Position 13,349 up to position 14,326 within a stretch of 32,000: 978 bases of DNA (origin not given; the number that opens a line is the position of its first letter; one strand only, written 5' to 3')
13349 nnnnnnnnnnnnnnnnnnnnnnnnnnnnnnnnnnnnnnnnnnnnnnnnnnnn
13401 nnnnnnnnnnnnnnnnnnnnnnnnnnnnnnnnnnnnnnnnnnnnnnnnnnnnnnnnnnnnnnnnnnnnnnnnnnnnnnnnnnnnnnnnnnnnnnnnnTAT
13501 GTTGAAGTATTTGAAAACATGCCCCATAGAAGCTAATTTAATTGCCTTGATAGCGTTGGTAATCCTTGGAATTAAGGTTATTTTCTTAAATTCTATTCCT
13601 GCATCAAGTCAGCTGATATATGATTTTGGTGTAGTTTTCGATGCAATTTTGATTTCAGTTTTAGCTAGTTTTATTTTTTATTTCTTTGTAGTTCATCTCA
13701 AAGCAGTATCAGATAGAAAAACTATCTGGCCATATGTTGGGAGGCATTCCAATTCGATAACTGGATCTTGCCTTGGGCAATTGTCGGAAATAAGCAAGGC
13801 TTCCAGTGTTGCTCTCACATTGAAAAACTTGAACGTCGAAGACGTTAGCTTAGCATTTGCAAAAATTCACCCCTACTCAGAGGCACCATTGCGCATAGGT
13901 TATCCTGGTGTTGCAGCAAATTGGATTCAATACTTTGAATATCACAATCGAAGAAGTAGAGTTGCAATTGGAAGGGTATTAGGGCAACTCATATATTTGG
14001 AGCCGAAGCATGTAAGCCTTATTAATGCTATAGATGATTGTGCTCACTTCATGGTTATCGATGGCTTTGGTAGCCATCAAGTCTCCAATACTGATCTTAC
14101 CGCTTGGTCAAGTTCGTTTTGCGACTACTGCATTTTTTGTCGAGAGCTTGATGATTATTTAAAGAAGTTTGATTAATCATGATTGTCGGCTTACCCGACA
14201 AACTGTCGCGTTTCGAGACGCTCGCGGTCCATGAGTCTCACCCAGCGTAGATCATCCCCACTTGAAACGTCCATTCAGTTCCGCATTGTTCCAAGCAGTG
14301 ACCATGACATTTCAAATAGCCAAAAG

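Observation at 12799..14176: HEPN-motif protein coupled to a 2TM protein: candidate abortive-infection/toxin module at the island edge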

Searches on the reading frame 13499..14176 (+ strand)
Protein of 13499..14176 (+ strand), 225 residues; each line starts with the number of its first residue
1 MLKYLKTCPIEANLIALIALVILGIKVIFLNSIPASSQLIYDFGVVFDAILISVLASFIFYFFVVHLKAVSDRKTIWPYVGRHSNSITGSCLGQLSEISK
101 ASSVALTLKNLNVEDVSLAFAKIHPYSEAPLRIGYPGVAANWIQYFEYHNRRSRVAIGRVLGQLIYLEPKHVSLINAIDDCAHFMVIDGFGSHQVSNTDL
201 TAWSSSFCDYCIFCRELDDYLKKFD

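Call 5: search_protein_families(library=pfam, proteins=[window:13499-14176:+], max_evalue=1)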
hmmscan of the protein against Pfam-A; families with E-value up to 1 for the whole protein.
window:13499-14176:+ (225 aa): 0 families

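Call 6: search_protein_families(library=padloc, proteins=[window:13499-14176:+], max_evalue=1)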
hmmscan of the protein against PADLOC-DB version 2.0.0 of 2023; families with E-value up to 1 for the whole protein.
window:13499-14176:+ (225 aa): 0 families

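Call 7: search_protein_families(library=ncbifam, proteins=[window:13499-14176:+], max_evalue=1)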
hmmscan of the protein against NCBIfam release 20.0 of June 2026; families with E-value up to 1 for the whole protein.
window:13499-14176:+ (225 aa): 0 families

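Call 11: find_homologous_proteins(query=window:13499-14176:+, max_evalue=0.01)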
Query window:13499-14176:+ (225 aa): 4 proteins with E <= 0.01 among 724 candidates.
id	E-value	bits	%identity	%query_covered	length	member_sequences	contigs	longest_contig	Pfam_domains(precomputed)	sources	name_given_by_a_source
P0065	9.3e-139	478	96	100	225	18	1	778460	-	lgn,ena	-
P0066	1.3e-109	383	75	100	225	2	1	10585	-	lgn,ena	-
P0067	4.1e-82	293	99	58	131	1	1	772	-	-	-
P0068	1.0e-42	164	39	99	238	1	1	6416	-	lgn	-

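Call 21: find_encoding_contigs(protein=P0065, flank=10000, max_places=3)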
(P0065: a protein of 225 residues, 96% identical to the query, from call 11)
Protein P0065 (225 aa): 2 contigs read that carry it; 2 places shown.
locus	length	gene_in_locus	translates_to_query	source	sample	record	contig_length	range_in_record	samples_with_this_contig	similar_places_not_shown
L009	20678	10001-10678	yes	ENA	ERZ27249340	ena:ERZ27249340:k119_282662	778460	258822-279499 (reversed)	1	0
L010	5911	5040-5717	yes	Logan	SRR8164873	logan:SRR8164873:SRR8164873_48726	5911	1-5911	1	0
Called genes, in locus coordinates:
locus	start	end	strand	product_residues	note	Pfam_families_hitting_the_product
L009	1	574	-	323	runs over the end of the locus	PF21342:SoxA-TsdA_cyt-c, PF00034:Cytochrom_C, PF13442:Cytochrome_CBB3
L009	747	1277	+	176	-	PF04143:Sulf_transp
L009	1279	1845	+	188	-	PF04143:Sulf_transp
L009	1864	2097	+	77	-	-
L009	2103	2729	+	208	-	PF22308:DUF6969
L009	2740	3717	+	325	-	PF00581:Rhodanese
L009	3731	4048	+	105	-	PF01638:HxlR (faint), PF12840:HTH_20 (weak), PF01022:HTH_5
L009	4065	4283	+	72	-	PF11127:YgaP-like_TM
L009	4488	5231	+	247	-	PF01545:Cation_efflux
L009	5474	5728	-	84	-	-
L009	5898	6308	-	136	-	-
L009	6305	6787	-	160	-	PF13664:DUF4149 (weak)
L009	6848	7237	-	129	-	PF01361:Tautomerase (faint)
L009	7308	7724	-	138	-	PF01047:MarR, PF12802:MarR_2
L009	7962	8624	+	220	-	PF09851:SHOCT (weak)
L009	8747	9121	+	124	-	-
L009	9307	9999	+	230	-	-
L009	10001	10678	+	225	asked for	-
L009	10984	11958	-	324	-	PF03401:TctC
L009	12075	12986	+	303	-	PF02558:ApbA, PF08546:ApbA_C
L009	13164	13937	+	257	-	PF09339:HTH_IclR, PF12802:MarR_2 (weak), PF01614:IclR_C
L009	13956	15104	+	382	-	PF02515:CoA_transf_3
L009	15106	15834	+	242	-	PF00378:ECH_1, PF16113:ECH_2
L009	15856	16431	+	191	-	PF05995:CDO_I (weak)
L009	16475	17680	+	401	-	PF02746:MR_MLE_N, PF13378:MR_MLE_C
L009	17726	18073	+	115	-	PF02627:CMD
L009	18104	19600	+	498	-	PF00501:AMP-binding, PF13193:AMP-binding_C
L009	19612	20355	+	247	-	PF00378:ECH_1, PF16113:ECH_2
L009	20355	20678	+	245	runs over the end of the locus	PF23023:Anti-Pycsar_Apyc1, PF00753:Lactamase_B, PF12706:Lactamase_B_2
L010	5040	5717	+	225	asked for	-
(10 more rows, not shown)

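Call 22: find_encoding_contigs(protein=P0068, flank=7000, max_places=3)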
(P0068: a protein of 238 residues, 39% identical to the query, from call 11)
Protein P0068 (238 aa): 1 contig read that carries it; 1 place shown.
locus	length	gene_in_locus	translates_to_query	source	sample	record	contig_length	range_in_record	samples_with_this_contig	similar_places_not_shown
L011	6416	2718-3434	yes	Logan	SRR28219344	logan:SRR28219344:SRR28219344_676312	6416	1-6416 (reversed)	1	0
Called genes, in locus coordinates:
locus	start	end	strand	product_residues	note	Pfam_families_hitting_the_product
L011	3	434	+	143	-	?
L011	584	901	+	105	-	-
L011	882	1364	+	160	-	PF10097:DUF2335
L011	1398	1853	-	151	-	PF04307:YdjM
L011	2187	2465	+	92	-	PF21716:dnstrm_HI1420, PF01381:HTH_3 (weak)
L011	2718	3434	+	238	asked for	-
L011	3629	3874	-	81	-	PF00301:Rubredoxin, PF21349:RUBY_RBDX (faint)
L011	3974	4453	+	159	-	-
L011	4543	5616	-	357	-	-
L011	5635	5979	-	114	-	-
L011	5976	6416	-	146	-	?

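Call 24: find_encoding_contigs(protein=P0066, flank=8000, max_places=3)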
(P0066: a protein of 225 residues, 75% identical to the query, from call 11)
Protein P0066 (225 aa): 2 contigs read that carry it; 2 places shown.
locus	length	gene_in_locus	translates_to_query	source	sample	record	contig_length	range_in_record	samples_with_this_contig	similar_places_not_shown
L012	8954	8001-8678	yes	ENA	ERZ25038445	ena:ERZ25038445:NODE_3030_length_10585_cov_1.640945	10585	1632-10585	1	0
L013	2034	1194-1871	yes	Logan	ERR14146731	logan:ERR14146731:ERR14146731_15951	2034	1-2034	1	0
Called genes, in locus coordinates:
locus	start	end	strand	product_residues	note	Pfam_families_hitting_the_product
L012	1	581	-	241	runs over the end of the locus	PF08867:FRG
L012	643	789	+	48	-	-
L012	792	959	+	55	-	-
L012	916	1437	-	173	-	PF08327:AHSA1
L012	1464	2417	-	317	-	PF00078:RVT_1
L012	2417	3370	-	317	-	PF28093:STM3845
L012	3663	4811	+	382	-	PF05265:DUF723, PF14311:DUF4379 (faint), PF05265:DUF723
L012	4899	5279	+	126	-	-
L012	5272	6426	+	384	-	PF00929:RNase_T (weak)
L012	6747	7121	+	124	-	-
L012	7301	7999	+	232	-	-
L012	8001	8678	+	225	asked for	-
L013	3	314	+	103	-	?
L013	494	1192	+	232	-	-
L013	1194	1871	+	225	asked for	-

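Call 41: search_protein_representatives(alignment_id=A2)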
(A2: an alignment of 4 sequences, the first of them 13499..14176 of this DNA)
Query: 4 sequences, 225 profile positions. Proteins with E-value up to 0.001 (for the whole library): 827; up to 1e-10: 415; up to 1e-30: 112. The best 150 are listed.
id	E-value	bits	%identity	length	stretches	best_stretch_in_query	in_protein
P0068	6.0e-115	398.9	-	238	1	2-223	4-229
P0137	4.2e-70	252.3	-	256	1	2-221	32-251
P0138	9.4e-64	231.5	-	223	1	5-221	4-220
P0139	2.3e-63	230.2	-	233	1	6-221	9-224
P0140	5.6e-63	228.9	-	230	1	2-221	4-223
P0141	7.6e-62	225.2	-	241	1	4-222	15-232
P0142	2.0e-61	223.9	-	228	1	1-223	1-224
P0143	7.3e-61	222.0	-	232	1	2-218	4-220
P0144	2.8e-60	220.1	-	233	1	4-222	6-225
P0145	3.0e-60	220.0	-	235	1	3-218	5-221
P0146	2.6e-59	217.0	-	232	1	2-220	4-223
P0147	3.8e-59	216.4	-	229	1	4-218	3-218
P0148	5.1e-59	216.0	-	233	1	5-221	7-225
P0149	4.2e-58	213.0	-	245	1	2-222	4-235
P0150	1.9e-57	210.9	-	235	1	3-222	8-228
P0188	2.3e-45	171.4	-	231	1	3-223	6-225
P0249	1.7e-30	122.7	-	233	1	2-223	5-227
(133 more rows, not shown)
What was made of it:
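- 13499..14176 (+): Protein B: 225 aa with two N-terminal TM helices, a long stalk helix and a helical domain carrying a beta-hairpin. The domain is predicted cytoplasmic by the positive-inside rule. B belongs to a large unannotated family. 827 representative clusters reach E <= 1e-3 (call 41).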

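Call 45: search_protein_families(library=pfam, alignment_id=A4, max_evalue=1)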
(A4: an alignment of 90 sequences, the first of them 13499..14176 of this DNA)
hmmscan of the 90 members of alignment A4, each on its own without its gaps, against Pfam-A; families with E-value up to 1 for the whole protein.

A. member 1, window:13499-14176:+ (225 aa): 0 families

B. families by the number of members that match (of 90 scanned): 71 families (the first 25 are shown)
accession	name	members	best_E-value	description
PF06335.17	DUF1054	2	0.11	Protein of unknown function (DUF1054)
PF02984.24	Cyclin_C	1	5.6e-05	Cyclin, C-terminal domain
PF02317.23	Octopine_DH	1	0.00057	NAD/NADP octopine/nopaline dehydrogenase, alpha-helical domain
PF03825.22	Nuc_H_symport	1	0.00069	Nucleoside H+ symporter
PF22441.2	CLIC-like_N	1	0.0032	CLIC-like N-terminal domain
PF07934.18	OGG_N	1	0.01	8-oxoguanine DNA glycosylase, N-terminal domain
PF20782.3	TssR_VWA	1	0.011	TssR protein VWA domain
PF23870.1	DUF7225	1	0.011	Domain of unknown function (DUF7225)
PF08520.15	Mitofissin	1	0.012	Mitofissin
PF12657.13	TFIIIC_delta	1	0.013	Transcription factor IIIC subunit delta bet-propeller domain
PF17280.7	DUF5345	1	0.015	Family of unknown function (DUF5345)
PF17159.10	MASE3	1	0.016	Membrane-associated sensor domain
PF12408.13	DUF3666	1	0.017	Ribose-5-phosphate isomerase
PF13755.11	Sensor_TM1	1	0.018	Sensor N-terminal transmembrane domain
PF02816.24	Alpha_kinase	1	0.019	Alpha-kinase family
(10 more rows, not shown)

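Call 50: find_related_loci(query=A5, collection=metagenome_contigs, flank=6000)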
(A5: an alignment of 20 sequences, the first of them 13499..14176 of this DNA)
Query A5 (225 aa) in metagenome_contigs; peptide patterns used: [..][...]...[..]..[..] (x = any residue, [..] = any of these).
230 stretches matched a pattern; 39 encode a relative of the query (tblastn E <= 1e-3); 39 distinct loci.
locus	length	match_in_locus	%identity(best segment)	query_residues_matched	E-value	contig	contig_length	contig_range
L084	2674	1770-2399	50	11-220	3e-71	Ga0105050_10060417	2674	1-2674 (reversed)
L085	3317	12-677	45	1-222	5e-68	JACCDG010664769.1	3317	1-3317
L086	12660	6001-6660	45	2-218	4e-65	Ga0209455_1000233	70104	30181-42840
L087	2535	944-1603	45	2-218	6e-66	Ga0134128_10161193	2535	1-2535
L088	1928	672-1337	46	3-223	3e-66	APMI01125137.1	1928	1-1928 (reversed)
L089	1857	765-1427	46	1-221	2e-65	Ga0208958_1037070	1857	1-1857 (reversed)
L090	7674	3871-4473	47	21-221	8e-61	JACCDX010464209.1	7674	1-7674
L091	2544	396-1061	45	1-221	2e-60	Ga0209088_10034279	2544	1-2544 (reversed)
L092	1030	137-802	44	1-221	1e-63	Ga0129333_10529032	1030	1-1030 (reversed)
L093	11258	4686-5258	46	31-221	1e-57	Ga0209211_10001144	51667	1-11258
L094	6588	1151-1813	38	1-220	2e-57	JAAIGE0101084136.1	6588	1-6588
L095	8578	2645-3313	44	1-223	4e-57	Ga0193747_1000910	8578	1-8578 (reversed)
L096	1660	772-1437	43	1-221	7e-59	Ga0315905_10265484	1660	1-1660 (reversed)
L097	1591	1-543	46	43-223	5e-58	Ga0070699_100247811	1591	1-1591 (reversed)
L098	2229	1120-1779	42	1-223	2e-56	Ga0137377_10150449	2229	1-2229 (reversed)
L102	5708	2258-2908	39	4-221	3e-52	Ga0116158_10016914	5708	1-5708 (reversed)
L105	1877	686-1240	43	41-225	1e-51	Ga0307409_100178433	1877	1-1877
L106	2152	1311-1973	34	4-224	3e-51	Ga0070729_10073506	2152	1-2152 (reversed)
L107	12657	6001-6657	39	5-221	1e-50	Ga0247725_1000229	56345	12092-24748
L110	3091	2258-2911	38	4-222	4e-47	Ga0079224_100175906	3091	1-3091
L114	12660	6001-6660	37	4-223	2e-43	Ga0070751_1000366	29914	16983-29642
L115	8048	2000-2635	36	7-217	2e-38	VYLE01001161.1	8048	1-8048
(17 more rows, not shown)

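Call 51: find_related_loci(query=A5, collection=viral_contigs, flank=6000)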
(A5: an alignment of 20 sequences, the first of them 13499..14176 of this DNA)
Query A5 (225 aa) in viral_contigs; peptide patterns used: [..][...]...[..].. (x = any residue, [..] = any of these).
68 stretches matched a pattern; 2 encode a relative of the query (tblastn E <= 1e-3); 2 distinct loci.
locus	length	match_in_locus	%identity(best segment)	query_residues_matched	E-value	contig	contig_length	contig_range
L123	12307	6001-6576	28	1-192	2e-22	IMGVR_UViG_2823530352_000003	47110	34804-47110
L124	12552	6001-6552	26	4-187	7e-19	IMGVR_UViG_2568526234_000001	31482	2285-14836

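Call 56: predict_structure(alignment_id=A4)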
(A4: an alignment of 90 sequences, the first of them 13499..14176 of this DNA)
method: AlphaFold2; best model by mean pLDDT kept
length: 225 residues; sequences in the alignment: 90
mean_pLDDT: 96.5   pTM: 0.86
mean pLDDT of the five models: 96.5, 96.3, 96.2, 96.1, 95.9
residues with pLDDT >= 90: 215; 70-90: 10; 50-70: 0; < 50: 0
segments of 3 or more residues with pLDDT < 50: none
pLDDT, mean of each block of 10 residues (from residue 1): 92 97 97 96 97 98 96 97 98 98 97 98 98 93 97 98 97 98 96 92 98 98 88
secondary structure, 60 per line:
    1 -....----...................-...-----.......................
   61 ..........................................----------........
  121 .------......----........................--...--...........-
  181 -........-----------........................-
elements in order: H2-5 H10-28 H38-102 H113-121 E128-133 E138-141 H142-161 H169-179 H182-189 H201-224
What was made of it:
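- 13499..14176 (+): AlphaFold pLDDT is 96.5 (call 56).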

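Call 58: search_protein_families(library=pfam, alignment_id=A6, max_evalue=0.0001)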
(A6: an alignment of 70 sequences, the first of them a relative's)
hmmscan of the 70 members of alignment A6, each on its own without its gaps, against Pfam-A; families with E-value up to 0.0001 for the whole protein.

A. member 1, L084:99-710:+ (203 aa): 2 families
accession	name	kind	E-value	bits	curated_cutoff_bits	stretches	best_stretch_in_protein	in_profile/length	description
PF19570.5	DUF6088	-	3.5e-25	89.2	25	1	7-172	2-167/172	Family of unknown function (DUF6088)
PF13338.12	AbiEi_4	-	2.8e-06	27.7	25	1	20-58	14-49/49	Transcriptional regulator, AbiEi antitoxin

B. families by the number of members that match (of 70 scanned): 75 families (the first 25 are shown)
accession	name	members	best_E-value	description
PF02347.22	GDC-P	2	7e-69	Glycine cleavage system P-protein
PF08843.17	AbiEii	2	2.8e-40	Nucleotidyl transferase AbiEii toxin, Type IV TA system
PF13384.12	HTH_23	2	4.7e-08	Homeodomain-like domain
PF13518.12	HTH_28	2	3.1e-06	Helix-turn-helix domain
PF17802.7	SpaA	1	8.3e-104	Prealbumin-like fold domain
PF02773.21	S-AdoMet_synt_C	1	3.3e-61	S-adenosylmethionine synthetase, C-terminal domain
PF00814.31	TsaD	1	1.5e-60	tRNA N6-adenosine threonylcarbamoyltransferase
PF03237.21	Terminase_6N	1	8.3e-56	Terminase large subunit, T4likevirus-type, N-terminal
PF09509.15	Hypoth_Ymh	1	2.4e-44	Protein of unknown function (Hypoth_ymh)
PF20610.3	TED_2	1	6.4e-44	Thioester domain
PF17289.8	Terminase_6C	1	1.1e-43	Terminase RNaseH-like domain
PF02772.21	S-AdoMet_synt_M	1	2.1e-38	S-adenosylmethionine synthetase, central domain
PF00438.25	S-AdoMet_synt_N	1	2.6e-30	S-adenosylmethionine synthetase, N-terminal domain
PF04471.18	Mrr_cat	1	3.7e-30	Restriction endonuclease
PF00593.30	TonB_dep_Rec_b-barrel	1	1.2e-29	TonB dependent receptor-like, beta-barrel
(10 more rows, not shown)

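Call 59: fold_search(model_id=the predicted structure, library=pdb)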
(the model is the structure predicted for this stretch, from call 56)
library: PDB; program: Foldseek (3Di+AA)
matches with E <= 10: 194; with E <= 0.001: 0
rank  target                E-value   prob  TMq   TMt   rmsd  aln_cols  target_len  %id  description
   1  9odg_R                4.8e-01  0.18  0.23  0.20  27.1       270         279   10  Structure of the MOR/Gi/Lofentanil Complex, GTP-bound G-ACT-1 (released 2026-03-04)
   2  9oqp_A                6.2e-01  0.12  0.22  0.16  31.1       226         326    8  Human pannexin 1 channel with 1mM mefloquine (released 2025-12-24)
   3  6xmj_O                7.3e-01  0.14  0.21  0.23  13.2       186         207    7  Human 20S proteasome bound to an engineered 11S (PA26) activator (released 2020-07-22)
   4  2r6x_B                7.3e-01  0.08  0.14  0.17  15.3       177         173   10  Structure of a D35N variant PduO-type ATP:co(I)rrinoid adenosyltransferase from Lactobacillus reuteri complexed with A (released 2007-12-18)
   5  9c1s_C                9.4e-01  0.54  0.35  0.45   7.3       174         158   12  Fab F946 in complex with OspC type A (released 2025-08-27)
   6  8ub3_4                9.9e-01  0.23  0.28  0.28  12.2       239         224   10  DpHF7 filament (released 2024-04-10)
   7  7nkz_B                9.9e-01  0.18  0.22  0.16  10.7       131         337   12  Cryo-EM structure of the cytochrome bd oxidase from M. tuberculosis at 2.5 A resolution (released 2021-09-22)
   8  9ivk_A                1.1e+00  0.20  0.25  0.21  12.9       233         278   10  cryo-EM structure of a tmFAP (released 2024-11-20)
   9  1ggq_A                1.2e+00  0.54  0.36  0.47   7.1       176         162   11  OUTER SURFACE PROTEIN C (OSPC) OF BORRELIA BURGDORFERI STRAIN B31 (released 2001-03-14)
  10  3v68                  1.2e+00  0.11  0.23  0.21  16.8       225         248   10  Crystal structure of Pyrococcus furiosus PF2050, a member of DUF2666 family protein (released 2012-04-18)
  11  7f8o_A                1.2e+00  0.09  0.21  0.16  31.3       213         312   10  Cryo-EM structure of the C-terminal deletion mutant of human PANX1 in a nanodisc (released 2022-01-26)
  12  7uj6_A                1.4e+00  0.25  0.27  0.37  12.8       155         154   14  Outer Surface Protein C Type K (released 2023-04-05)
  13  8xjk_R                1.4e+00  0.09  0.22  0.18  25.1       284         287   13  Cloprosetnol bound Prostaglandin F2-alpha receptor-Gq Protein Complex (released 2024-02-28)
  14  8ucj_c                1.4e+00  0.15  0.28  0.24  22.5       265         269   12  CryoEM structure of Komagataella pastoris Cytochrome c oxidase (11 subunits) in complex with human VMAT2 (released 2024-10-09)
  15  3jrm_O                1.4e+00  0.10  0.21  0.22  13.4       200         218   10  Crystal structure of archaeal 20S proteasome in complex with mutated P26 activator (released 2009-11-03)
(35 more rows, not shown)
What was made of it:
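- On Cas13b accessory Csx28: Foldseek E 1.7, probability 0.21 (call 59).
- Closest known: Cas13b-Csx28. Different: The Foldseek match of B to Csx28 is insignificant (E 1.7, probability 0.21, call 59).
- Tried and rejected: I considered the Csx28 resemblance of B and rejected it as insignificant (call 59).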
